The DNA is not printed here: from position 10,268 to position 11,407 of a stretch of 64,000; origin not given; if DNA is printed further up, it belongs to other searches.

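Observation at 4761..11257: Two paralogous BtpA/SgcQ TIM-barrel genes wired into the nucleoside island, one directly coupled to a non-ribokinase PfkB kinase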

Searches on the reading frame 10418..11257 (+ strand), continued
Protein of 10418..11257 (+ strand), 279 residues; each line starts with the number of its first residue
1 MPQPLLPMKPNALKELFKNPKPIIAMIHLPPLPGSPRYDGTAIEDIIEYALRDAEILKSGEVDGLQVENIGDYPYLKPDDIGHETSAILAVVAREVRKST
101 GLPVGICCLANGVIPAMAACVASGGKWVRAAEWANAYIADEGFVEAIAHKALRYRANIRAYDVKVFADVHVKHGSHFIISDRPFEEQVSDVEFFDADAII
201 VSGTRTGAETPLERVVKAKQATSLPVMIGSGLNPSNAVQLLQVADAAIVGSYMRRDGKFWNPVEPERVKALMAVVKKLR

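Call 63: find_encoding_contigs(protein=P0023, flank=10000, max_places=1)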
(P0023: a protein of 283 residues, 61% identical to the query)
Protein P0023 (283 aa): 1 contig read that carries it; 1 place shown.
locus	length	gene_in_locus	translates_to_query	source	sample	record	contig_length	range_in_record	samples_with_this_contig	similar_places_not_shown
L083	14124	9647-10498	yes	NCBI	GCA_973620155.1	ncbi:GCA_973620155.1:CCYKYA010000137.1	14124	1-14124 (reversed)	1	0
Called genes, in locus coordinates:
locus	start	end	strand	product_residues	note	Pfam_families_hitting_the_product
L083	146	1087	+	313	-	PF03741:TerC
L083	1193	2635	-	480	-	PF00587:tRNA-synt_2b, PF03129:HGTP_anticodon, PF09180:ProRS-C_1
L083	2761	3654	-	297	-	PF00294:PfkB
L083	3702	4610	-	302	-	PF02653:BPD_transp_2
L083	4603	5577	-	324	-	PF02653:BPD_transp_2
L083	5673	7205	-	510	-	PF00005:ABC_tran, PF13304:AAA_21 (faint), PF00005:ABC_tran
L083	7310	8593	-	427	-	-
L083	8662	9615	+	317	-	PF00294:PfkB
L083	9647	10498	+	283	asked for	PF03437:BtpA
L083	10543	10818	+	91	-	PF01283:Ribosomal_S26e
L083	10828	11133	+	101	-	PF03551:PadR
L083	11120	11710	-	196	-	PF01066:CDP-OH_P_transf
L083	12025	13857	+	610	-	PF08915:tRNA-Thr_ED, PF00587:tRNA-synt_2b, PF03129:HGTP_anticodon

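Call 68: search_solved_structures(query=A2, max_evalue=1, show_alignments=3)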
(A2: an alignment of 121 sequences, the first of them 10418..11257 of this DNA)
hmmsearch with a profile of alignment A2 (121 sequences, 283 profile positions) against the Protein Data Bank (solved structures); distinct sequences matched with E-value up to 1: 30.
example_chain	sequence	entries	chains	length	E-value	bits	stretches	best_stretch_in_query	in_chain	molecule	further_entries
5ey5_A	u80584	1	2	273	1.1e-07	34.4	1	198-281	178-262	LBCATS-a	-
3tha_A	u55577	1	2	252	1.2e-06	31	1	197-254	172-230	Tryptophan synthase alpha chain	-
1rd5_A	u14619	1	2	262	3.2e-05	26.3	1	199-256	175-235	Tryptophan synthase alpha chain, chloroplast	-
1tjr_A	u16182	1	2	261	3.3e-05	26.3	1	199-256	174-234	BX1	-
1ujp_A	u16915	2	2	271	4.8e-05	25.8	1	184-256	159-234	Tryptophan synthase alpha chain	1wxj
6jo3_A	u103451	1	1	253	0.00013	24.4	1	213-253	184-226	Geranylgeranylglyceryl phosphate synthase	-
5tch_A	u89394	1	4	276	0.0002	23.8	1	194-254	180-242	Tryptophan synthase alpha chain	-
5tcf_A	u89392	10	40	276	0.00021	23.7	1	194-254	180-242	Tryptophan synthase alpha chain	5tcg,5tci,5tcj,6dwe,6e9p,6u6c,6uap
5ocw_A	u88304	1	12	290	0.00023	23.6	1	194-254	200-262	Tryptophan synthase alpha chain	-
2ekc_A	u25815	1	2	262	0.0026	20.1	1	199-256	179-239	Tryptophan synthase alpha chain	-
6nke_A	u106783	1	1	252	0.003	19.9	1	205-256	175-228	Geranylgeranylglyceryl phosphate synthase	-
4r9x_A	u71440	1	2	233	0.0048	19.2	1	217-277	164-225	Copper homeostasis protein CutC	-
1h5y_A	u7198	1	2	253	0.0057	19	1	202-244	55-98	HISF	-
9lj9_B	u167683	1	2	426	0.015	17.6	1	170-256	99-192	3-hexulose-6-phosphate synthase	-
8y2h_B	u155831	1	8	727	0.018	17.4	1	206-275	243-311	Delta-1-pyrroline-5-carboxylate synthase A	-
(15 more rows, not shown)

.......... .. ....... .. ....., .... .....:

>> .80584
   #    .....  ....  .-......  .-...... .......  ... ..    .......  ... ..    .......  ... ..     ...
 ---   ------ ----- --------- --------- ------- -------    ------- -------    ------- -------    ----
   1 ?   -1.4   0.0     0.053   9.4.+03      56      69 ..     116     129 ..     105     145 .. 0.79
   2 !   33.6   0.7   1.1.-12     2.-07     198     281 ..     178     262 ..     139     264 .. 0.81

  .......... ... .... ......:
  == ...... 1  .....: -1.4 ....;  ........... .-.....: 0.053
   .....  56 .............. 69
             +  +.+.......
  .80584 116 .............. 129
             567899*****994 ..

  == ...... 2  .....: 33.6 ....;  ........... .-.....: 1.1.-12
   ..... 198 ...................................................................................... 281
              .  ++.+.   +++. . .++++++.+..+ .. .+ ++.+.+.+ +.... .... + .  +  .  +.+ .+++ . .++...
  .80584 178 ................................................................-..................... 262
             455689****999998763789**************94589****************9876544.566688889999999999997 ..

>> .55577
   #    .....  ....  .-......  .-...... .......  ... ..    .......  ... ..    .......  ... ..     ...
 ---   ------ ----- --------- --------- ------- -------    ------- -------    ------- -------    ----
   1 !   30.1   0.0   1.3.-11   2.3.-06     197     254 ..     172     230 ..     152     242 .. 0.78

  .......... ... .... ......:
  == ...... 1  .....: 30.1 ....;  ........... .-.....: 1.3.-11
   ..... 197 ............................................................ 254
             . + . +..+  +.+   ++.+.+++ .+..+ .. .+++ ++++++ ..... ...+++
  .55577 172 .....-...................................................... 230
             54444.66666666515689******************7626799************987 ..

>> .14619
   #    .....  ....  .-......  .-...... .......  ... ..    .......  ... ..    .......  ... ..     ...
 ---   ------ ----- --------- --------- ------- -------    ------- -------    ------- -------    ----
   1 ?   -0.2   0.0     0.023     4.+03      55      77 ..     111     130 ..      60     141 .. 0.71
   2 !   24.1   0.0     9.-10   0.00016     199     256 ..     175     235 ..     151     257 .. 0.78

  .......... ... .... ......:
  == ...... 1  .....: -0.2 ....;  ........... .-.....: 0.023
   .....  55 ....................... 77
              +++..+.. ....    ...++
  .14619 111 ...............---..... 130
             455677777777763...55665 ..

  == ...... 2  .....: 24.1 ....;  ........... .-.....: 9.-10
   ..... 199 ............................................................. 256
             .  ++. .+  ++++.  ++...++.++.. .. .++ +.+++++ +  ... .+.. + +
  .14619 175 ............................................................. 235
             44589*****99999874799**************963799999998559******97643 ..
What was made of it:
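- On BtpA/SgcQ family (PF03437 / TIGR00259): The A2 profile aligns residues about 198-281 to the phosphate-binding part of TrpA, GGGPS, HisF, HPS and OMPDC, best E=1.1e-7 (call 68).
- The A2 profile matches the β6-β8 phosphate-binding unit of TrpA, GGGPS, HisF, HPS and OMPDC, best E=1.1e-7 (call 68).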

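Call 74: find_encoding_contigs(protein=P0037, flank=10000, max_places=1)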
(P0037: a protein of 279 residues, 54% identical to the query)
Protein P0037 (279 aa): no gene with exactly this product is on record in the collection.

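Call 75: find_encoding_contigs(protein=P0094, flank=10000, max_places=1)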
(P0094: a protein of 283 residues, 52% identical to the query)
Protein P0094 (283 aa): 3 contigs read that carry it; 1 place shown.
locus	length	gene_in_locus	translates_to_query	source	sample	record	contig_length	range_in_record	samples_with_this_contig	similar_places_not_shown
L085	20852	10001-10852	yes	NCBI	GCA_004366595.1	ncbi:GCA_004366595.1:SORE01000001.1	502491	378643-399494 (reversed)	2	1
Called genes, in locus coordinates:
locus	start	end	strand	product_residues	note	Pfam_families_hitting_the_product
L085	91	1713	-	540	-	-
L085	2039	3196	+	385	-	PF01757:Acyl_transf_3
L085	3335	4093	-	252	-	PF07090:GATase1_like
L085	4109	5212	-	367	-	PF02126:PTE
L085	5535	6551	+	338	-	PF00356:LacI, PF00532:Peripla_BP_1, PF13407:Peripla_BP_4, PF13377:Peripla_BP_3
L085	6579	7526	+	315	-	PF00532:Peripla_BP_1, PF13407:Peripla_BP_4, PF13377:Peripla_BP_3 (weak)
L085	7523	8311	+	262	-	PF00005:ABC_tran, PF13304:AAA_21 (faint)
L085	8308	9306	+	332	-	PF02653:BPD_transp_2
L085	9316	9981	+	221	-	PF03070:TENA_THI-4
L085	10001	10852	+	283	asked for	PF03437:BtpA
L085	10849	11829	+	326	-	PF00294:PfkB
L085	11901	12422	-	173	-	-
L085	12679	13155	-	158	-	PF07080:DUF1348, PF12680:SnoaL_2 (weak)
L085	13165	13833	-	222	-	PF00440:TetR_N, PF16925:TetR_C_13 (weak), PF21993:TetR_C_13_2 (weak)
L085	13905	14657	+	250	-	PF04264:YceI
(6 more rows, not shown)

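Call 76: find_encoding_contigs(protein=P0103, flank=10000, max_places=1)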
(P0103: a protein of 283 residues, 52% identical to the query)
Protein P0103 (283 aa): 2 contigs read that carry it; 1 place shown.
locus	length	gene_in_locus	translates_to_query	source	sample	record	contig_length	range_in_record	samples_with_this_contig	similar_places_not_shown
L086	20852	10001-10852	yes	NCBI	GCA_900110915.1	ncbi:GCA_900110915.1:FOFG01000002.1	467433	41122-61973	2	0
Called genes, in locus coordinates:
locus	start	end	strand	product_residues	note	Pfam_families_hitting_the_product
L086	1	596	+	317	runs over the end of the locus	PF04198:Sugar-bind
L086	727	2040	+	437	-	PF01547:SBP_bac_1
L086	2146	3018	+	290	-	PF00528:BPD_transp_1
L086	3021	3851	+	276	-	PF00528:BPD_transp_1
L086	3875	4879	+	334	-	PF00005:ABC_tran, PF13304:AAA_21 (faint), PF08402:TOBE_2, PF03459:TOBE (weak)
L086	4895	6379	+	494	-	PF01232:Mannitol_dh, PF08125:Mannitol_dh_C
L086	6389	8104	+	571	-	PF00370:FGGY_N, PF02782:FGGY_C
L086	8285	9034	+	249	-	PF00392:GntR, PF07702:UTRA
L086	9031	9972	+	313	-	PF00294:PfkB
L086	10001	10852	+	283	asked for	PF03437:BtpA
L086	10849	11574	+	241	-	-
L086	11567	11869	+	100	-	-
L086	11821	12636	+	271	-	PF00005:ABC_tran, PF02463:SMC_N (faint), PF13304:AAA_21 (faint)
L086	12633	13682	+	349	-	PF02653:BPD_transp_2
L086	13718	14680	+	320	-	PF00532:Peripla_BP_1, PF13407:Peripla_BP_4, PF13377:Peripla_BP_3 (weak)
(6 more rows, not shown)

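Call 94: search_protein_representatives(protein=window:10418-11257:+)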
Query: 279 residues. Proteins with E-value up to 0.001 (for the whole library): 3204; up to 1e-10: 1339; up to 1e-30: 257. The best 150 are listed.
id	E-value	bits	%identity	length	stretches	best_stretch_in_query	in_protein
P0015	4.8e-153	524.5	81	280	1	1-279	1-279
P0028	1.2e-98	346.1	59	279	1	9-279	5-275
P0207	2.2e-86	305.9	51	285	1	3-277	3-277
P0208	8.7e-79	281.0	50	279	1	11-279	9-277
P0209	5.3e-70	252.2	45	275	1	5-279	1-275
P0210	1.6e-67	244.0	46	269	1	14-279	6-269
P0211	1.6e-62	227.7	51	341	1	70-275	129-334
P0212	9.0e-61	221.9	46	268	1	16-279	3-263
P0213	1.1e-60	221.7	45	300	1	11-269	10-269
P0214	7.5e-58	212.4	54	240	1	59-242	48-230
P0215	1.9e-57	211.1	44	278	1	15-279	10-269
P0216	5.9e-57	209.4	50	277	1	4-202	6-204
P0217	5.6e-56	206.2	41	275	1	10-279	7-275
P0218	2.0e-54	201.2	47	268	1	2-207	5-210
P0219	2.4e-54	200.9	42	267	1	15-279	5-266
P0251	6.7e-45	169.9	38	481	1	7-277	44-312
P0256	1.8e-44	168.5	39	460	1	16-271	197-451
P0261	3.7e-44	167.5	52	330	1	118-266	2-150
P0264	1.1e-43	165.9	36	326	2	116-265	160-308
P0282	2.8e-42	161.3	32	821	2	16-257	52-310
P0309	1.1e-39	152.8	34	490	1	14-273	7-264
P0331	6.9e-38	146.9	36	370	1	20-279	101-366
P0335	1.7e-37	145.6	40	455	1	11-221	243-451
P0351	6.5e-36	140.4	37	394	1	29-273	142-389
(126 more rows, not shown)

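Call 95: search_protein_families(library=pfam, proteins=[P0251, P0256, P0282, P0309, P0335, P0331, P0351, P0211, P0264, P0261], max_evalue=0.001)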
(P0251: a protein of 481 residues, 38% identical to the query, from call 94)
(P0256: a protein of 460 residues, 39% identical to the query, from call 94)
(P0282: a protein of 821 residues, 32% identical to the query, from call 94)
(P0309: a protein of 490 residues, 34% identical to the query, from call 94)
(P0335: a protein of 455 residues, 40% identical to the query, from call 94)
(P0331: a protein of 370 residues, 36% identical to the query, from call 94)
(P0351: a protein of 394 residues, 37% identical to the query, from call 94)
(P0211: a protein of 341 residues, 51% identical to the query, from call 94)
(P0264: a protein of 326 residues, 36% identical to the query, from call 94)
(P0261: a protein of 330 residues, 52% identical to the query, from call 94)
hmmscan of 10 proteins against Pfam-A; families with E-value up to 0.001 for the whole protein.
P0251 (481 aa): 1 family
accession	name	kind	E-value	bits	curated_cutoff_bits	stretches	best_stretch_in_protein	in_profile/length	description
PF03437.21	BtpA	-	2.2e-88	296.4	30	1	58-311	2-253/254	BtpA family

P0256 (460 aa): 1 family
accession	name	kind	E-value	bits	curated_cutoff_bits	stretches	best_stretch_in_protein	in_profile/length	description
PF03437.21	BtpA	-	1.8e-62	211.5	30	1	201-456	2-253/254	BtpA family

P0282 (821 aa): 1 family
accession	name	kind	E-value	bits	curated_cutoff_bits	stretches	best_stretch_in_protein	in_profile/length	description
PF03437.21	BtpA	-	2.5e-68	230.7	30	2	63-310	5-234/254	BtpA family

P0309 (490 aa): 2 families
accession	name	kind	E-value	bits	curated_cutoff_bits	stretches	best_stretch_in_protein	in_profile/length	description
PF03437.21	BtpA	-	1.5e-68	231.4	30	1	15-266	4-252/254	BtpA family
PF07719.23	TPR_2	-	1.3e-05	25.4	27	0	328-358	2-32/34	Tetratricopeptide repeat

P0335 (455 aa): 2 families
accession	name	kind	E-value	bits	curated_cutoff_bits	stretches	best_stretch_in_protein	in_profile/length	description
PF03437.21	BtpA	-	2.4e-68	230.8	30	1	252-454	2-201/254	BtpA family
PF00294.29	PfkB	-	6.5e-31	108.2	25.8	1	1-226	67-295/302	pfkB family carbohydrate kinase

P0331 (370 aa): 1 family
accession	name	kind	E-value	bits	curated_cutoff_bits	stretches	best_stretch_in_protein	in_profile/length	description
PF03437.21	BtpA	-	5.8e-60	203.3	30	1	101-363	2-253/254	BtpA family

P0351 (394 aa): 2 families
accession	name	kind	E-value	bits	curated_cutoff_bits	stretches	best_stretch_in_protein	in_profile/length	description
PF03437.21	BtpA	-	4e-51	174.4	30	1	144-390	13-251/254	BtpA family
PF14949.11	ARF7EP_C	-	2.7e-19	70.2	27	1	5-102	1-100/103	ARF7 effector protein C-terminus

P0211 (341 aa): 2 families
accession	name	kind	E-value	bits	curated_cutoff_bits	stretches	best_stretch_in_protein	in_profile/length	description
PF03437.21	BtpA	-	8.1e-49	166.8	30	1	129-335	51-253/254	BtpA family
PF00294.29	PfkB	-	6.2e-11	42.6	25.8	1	23-120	22-120/302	pfkB family carbohydrate kinase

P0264 (326 aa): 1 family
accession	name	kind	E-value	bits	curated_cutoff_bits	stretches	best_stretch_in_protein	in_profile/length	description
PF03437.21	BtpA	-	4.6e-68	229.9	30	2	156-317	91-251/254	BtpA family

P0261 (330 aa): 1 family
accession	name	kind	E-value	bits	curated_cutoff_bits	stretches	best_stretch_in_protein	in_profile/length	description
PF03437.21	BtpA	-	4.4e-30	105.4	30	1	2-150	97-243/254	BtpA family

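Call 97: find_encoding_contigs(protein=P0335, flank=8000, max_places=2)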
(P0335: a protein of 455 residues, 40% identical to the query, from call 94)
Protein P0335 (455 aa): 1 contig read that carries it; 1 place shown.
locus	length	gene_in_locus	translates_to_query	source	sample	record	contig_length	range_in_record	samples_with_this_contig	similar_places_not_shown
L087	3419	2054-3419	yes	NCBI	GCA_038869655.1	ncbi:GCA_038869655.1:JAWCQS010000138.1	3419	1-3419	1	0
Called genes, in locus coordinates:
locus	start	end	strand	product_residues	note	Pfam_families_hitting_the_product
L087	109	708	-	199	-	-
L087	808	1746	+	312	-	PF01156:IU_nuc_hydro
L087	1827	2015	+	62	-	-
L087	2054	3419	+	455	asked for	PF00294:PfkB, PF03437:BtpA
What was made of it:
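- IUNH is followed by a PfkB-BtpA ORF in L087 (call 97).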
